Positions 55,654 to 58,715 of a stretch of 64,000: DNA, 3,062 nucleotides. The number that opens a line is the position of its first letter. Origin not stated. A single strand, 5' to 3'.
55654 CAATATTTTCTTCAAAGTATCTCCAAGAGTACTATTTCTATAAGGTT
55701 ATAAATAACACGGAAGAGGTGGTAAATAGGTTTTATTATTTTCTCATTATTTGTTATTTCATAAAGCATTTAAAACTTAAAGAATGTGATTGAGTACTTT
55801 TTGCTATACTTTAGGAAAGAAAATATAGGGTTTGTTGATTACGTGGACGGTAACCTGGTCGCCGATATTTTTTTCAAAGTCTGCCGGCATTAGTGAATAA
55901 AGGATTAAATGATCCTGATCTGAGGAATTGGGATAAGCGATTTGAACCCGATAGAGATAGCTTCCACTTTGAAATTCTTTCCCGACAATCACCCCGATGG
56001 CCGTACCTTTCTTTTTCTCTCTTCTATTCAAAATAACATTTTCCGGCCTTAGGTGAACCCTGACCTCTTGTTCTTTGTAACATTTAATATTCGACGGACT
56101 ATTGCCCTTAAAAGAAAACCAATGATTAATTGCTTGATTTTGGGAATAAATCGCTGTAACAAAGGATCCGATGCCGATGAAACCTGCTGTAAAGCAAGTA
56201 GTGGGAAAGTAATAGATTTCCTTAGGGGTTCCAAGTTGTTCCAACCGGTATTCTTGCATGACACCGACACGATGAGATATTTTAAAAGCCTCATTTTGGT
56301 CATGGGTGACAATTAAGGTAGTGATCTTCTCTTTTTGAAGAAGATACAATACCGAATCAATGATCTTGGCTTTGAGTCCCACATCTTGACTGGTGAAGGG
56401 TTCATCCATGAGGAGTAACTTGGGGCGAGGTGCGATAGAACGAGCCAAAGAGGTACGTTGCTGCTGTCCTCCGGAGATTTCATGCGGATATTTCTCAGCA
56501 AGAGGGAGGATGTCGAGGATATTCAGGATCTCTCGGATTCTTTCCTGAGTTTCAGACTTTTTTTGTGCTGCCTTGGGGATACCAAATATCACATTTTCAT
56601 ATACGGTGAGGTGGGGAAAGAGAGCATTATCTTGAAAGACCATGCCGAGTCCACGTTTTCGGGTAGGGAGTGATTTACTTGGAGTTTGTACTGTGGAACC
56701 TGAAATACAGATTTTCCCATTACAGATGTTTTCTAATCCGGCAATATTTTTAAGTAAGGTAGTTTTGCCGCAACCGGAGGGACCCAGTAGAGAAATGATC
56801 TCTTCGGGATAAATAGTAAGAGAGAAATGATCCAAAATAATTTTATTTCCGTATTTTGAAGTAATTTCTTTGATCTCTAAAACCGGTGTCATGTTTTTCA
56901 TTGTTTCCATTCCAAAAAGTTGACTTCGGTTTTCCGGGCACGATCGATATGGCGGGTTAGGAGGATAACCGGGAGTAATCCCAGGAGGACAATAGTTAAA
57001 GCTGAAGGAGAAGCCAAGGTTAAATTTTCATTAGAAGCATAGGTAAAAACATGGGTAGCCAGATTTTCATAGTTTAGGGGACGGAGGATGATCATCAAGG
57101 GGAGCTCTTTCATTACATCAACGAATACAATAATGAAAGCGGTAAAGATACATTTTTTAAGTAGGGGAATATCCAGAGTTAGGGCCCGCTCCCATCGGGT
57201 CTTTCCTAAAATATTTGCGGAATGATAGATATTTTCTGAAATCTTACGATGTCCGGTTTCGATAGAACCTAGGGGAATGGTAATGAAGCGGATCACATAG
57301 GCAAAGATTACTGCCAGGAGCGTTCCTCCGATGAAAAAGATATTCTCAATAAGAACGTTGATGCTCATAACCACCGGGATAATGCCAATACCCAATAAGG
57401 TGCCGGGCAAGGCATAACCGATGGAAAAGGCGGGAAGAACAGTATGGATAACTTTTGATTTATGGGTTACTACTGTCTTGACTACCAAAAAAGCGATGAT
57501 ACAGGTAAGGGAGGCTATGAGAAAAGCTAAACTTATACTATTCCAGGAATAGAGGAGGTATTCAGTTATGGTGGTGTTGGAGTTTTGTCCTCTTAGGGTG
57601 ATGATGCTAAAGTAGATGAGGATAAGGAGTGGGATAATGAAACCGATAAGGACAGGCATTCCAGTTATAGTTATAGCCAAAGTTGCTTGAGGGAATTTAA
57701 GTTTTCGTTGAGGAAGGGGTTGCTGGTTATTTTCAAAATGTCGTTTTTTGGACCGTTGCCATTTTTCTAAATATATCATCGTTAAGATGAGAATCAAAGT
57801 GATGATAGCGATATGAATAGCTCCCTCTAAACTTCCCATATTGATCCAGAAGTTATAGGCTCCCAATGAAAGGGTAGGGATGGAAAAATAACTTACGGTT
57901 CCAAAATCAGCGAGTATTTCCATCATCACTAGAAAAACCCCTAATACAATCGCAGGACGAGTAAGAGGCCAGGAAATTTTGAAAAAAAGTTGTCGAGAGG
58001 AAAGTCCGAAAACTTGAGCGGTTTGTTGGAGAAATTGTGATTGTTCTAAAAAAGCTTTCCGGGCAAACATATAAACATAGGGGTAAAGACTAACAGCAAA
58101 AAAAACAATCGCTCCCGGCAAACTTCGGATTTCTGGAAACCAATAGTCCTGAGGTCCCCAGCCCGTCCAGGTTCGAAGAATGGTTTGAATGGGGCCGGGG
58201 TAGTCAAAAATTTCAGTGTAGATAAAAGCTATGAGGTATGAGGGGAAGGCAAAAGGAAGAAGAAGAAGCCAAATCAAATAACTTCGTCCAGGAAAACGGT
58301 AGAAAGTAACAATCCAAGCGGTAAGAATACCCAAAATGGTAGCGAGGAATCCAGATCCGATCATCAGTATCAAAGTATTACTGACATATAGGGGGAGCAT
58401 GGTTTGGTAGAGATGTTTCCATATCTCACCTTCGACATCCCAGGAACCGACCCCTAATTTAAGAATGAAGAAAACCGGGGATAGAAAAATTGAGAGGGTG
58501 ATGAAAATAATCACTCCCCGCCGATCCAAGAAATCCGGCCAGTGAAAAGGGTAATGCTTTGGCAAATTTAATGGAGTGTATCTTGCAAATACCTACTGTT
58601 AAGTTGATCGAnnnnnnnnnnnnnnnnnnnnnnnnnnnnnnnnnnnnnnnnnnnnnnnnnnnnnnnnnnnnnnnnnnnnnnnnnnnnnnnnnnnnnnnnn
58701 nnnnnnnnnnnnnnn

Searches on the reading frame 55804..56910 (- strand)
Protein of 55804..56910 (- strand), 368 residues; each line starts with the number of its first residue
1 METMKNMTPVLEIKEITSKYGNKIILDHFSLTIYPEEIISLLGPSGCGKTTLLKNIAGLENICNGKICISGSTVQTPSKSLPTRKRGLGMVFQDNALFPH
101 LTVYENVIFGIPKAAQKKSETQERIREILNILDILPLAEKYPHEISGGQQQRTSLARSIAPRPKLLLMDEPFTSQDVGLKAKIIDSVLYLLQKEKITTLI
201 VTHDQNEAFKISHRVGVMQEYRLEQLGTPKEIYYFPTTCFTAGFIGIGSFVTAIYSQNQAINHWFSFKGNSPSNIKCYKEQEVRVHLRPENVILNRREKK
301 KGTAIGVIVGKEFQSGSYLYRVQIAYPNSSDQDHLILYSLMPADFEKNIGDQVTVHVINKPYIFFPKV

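Call 3: search_protein_families(library=pfam, proteins=[window:55804-56910:-], max_evalue=0.01)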
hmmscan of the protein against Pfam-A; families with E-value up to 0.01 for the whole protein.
window:55804-56910:- (368 aa): 5 families
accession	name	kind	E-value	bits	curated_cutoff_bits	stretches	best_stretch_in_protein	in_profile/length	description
PF00005.33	ABC_tran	-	1.6e-34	119.9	25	1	26-172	1-136/137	ABC transporter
PF13304.12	AAA_21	-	0.0011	19.5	27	0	160-205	257-300/304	AAA domain, putative AbiEii toxin, Type IV TA system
PF03215.21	Rad17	-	0.0019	18.6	23.8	1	26-105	35-110/186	Rad17 P-loop domain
PF13401.12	AAA_22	-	0.0058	17.4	27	0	36-62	5-31/130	AAA domain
PF03193.22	RsgA_GTPase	-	0.0074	16.6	30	0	36-63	106-133/174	RsgA GTPase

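Call 4: search_protein_families(library=ncbifam, proteins=[window:55804-56910:-], max_evalue=0.01)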
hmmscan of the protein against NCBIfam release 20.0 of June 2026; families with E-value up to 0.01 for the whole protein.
window:55804-56910:- (368 aa): 186 families (the best 25 are shown)
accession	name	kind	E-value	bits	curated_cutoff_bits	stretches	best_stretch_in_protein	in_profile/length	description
TIGR03265.1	PhnT2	equivalog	2.4e-85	286.9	457.7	1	8-346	2-330/353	putative 2-aminoethylphosphonate ABC transporter ATP-binding protein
NF006987.0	PRK09452.1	equivalog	1.9e-77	260.5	482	1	3-315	10-324/378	spermidine/putrescine ABC transporter ATP-binding protein PotA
NF008513.0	PRK11432.1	equivalog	5.9e-73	245.8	496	1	10-359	6-341/351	ferric ABC transporter ATP-binding protein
NF040933.2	ABC_arch_GlcV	equivalog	1.2e-72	244.8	450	1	14-339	6-335/357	glucose ABC transporter ATP-binding protein GlcV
TIGR01187.1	potA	subfamily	1.4e-72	244.6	355.6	1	41-327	1-289/325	polyamine ABC transporter ATP-binding protein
NF043075.1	MMSYN1_0197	equivalog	2.9e-71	240.2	550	1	10-323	2-307/341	spermidine/putrescine ABC transporter ATP-binding protein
NF008621.0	PRK11607.1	equivalog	2.8e-69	233.7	613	1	2-307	11-319/377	putrescine ABC transporter ATP-binding subunit PotG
NF008653.0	PRK11650.1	subfamily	5.9e-69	232.8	432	1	11-305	4-298/357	sn-glycerol-3-phosphate ABC transporter ATP-binding protein UgpC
TIGR00968.1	3a0106s01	subfamily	1.2e-64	218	342.75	1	12-247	2-233/237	sulfate ABC transporter ATP-binding protein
TIGR03258.1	PhnT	equivalog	4.9e-64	216.6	499.15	1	11-255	9-250/359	2-aminoethylphosphonate ABC transport system ATP-binding subunit PhnT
NF040840.2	tungstate_WtpC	equivalog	5.1e-63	213.4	440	1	11-298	2-282/347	tungstate ABC transporter ATP-binding protein WtpC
NF008105.0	PRK10851.1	equivalog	5.2e-61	206.3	502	1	11-303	3-291/362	sulfate/thiosulfate ABC transporter ATP-binding protein CysA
NF008233.0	PRK11000.1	equivalog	1.3e-59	201.9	568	1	12-247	5-236/369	maltose/maltodextrin ABC transporter ATP-binding protein MalK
TIGR01186.1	proV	subfamily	9.7e-54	182.8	326.6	1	20-247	3-232/363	betaine/proline/choline family ABC transporter ATP-binding protein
TIGR03415.1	ABC_choXWV_ATP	equivalog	2.8e-50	171.4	483.75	1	14-247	28-267/382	choline ABC transporter ATP-binding protein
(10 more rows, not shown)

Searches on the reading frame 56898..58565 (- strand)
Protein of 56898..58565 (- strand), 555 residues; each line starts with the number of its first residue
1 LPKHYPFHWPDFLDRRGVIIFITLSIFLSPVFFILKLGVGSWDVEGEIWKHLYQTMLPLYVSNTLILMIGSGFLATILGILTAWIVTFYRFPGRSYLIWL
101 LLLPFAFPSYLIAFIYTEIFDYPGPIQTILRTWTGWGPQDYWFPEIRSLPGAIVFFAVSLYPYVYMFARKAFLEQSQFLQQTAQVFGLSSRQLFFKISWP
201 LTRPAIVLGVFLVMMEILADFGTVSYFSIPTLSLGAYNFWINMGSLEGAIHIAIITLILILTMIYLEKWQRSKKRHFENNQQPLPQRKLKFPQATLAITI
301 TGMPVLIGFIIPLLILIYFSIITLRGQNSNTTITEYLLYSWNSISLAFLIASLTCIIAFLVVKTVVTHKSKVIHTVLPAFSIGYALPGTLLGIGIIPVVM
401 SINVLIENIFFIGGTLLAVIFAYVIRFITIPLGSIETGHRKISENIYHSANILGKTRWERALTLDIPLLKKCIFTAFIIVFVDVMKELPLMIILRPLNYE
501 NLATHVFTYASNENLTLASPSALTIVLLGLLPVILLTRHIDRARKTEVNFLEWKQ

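Call 3: search_protein_families(library=pfam, proteins=[window:56898-58565:-], max_evalue=0.01)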
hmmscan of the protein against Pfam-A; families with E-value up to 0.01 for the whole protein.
window:56898-58565:- (555 aa): 1 family
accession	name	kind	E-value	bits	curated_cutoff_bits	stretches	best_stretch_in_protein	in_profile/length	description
PF00528.27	BPD_transp_1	-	6.6e-08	32.9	26.4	1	76-269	2-177/184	Binding-protein-dependent transport system inner membrane component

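Call 4: search_protein_families(library=ncbifam, proteins=[window:56898-58565:-], max_evalue=0.01)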
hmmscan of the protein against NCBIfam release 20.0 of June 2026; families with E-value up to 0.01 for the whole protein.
window:56898-58565:- (555 aa): 16 families
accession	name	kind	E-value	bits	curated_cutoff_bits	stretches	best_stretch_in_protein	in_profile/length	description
TIGR03262.1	PhnU2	equivalog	1.8e-17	63.2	593.25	1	30-534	21-527/546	putative 2-aminoethylphosphonate ABC transporter permease subunit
NF011624.0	PRK15050.1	equivalog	1.5e-15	57.1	247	1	25-271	37-286/297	2-aminoethylphosphonate ABC transporter permease subunit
TIGR02141.1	modB_ABC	equivalog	1.8e-15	57.1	182.6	2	70-268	9-203/208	molybdate ABC transporter permease subunit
NF006939.0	PRK09421.1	equivalog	3.6e-15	56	262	1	74-274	25-224/230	molybdate ABC transporter permease subunit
TIGR01581.1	Mo_ABC_porter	hypoth_equivalog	2.7e-13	49.9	210.3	2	47-260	9-219/225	ABC transporter permease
TIGR00969.1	3a0106s02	subfamily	2.8e-13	50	240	1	20-228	24-222/272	sulfate ABC transporter permease subunit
NF040839.1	tungstate_WtpB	equivalog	3.2e-12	46.6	340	2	23-269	14-246/251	tungstate ABC transporter permease WtpB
NF008620.0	PRK11602.1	equivalog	3.5e-12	46.1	442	1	22-229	29-226/291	sulfate/thiosulfate ABC transporter permease CysW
NF008208.0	PRK10971.1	equivalog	5e-10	39.3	415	1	18-227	20-218/277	sulfate/thiosulfate ABC transporter permease CysT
TIGR03226.1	PhnU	equivalog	5.7e-10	39.1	283.45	1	61-267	93-300/311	2-aminoethylphosphonate ABC transporter permease subunit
TIGR02140.1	permease_CysW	equivalog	2.6e-09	37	329.1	1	62-228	50-208/261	sulfate ABC transporter permease subunit CysW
TIGR02139.1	permease_CysT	equivalog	2.3e-08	34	246.1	1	32-231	19-216/265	sulfate ABC transporter permease subunit CysT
TIGR03255.1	PhnV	equivalog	4.9e-05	23.1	358.7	1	356-537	87-260/270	2-aminoethylphosphonate ABC transport system, membrane component PhnV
NF008196.0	PRK10952.1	equivalog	0.00014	20.8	439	1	146-232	206-291/356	glycine betaine/L-proline ABC transporter permease ProW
NF006952.0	PRK09433.1-3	equivalog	0.0015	17.4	679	1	33-482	35-473/534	thiamine/thiamine pyrophosphate ABC transporter permease ThiP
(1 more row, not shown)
